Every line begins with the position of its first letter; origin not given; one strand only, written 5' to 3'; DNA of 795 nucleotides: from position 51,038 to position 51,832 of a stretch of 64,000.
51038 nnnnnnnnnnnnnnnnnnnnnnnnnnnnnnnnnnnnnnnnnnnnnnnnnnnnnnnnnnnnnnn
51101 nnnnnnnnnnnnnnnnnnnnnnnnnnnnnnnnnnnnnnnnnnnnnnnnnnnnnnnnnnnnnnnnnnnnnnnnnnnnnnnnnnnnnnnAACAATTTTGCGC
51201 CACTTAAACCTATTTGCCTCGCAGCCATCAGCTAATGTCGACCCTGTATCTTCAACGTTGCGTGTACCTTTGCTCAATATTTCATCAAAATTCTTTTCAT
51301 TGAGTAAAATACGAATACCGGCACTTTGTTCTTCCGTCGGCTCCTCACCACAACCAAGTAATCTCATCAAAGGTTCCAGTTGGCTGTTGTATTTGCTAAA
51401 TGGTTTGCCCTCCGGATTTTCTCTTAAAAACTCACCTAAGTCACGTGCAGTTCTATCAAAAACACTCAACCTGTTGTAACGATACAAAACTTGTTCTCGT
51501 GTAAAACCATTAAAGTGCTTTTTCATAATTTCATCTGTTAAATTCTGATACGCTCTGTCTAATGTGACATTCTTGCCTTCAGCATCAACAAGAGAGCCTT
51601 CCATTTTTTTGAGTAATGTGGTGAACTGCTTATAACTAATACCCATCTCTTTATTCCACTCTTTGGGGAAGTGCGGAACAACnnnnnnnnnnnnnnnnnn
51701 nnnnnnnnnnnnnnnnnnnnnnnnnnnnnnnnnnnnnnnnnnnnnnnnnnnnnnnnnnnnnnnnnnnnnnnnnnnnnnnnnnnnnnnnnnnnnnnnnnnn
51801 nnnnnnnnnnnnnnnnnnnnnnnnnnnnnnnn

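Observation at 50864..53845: ~1000-aa coiled-coil protein with Inc- or translocator-like paired hydrophobic lobes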

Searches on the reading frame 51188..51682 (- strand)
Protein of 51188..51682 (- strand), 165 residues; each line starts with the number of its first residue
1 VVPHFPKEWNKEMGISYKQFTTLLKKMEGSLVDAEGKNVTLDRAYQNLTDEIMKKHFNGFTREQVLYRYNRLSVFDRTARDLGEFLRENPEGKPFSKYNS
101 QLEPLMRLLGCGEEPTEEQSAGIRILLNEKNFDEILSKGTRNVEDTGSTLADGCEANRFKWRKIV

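Call 57: find_homologous_proteins(query=A5, max_evalue=0.001)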
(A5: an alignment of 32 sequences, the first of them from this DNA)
Query A5 (32 sequences): 3503 candidates shared short words with the query, none scored E <= 0.001.

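Call 58: search_solved_structures(query=A5, max_evalue=10)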
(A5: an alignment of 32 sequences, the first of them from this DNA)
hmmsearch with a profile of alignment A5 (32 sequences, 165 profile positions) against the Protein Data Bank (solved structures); distinct sequences matched with E-value up to 10: 1.
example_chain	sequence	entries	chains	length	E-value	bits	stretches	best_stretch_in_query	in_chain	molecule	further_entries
5h0i_A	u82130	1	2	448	1.2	12.2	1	5-47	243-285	Asparaginyl endopeptidase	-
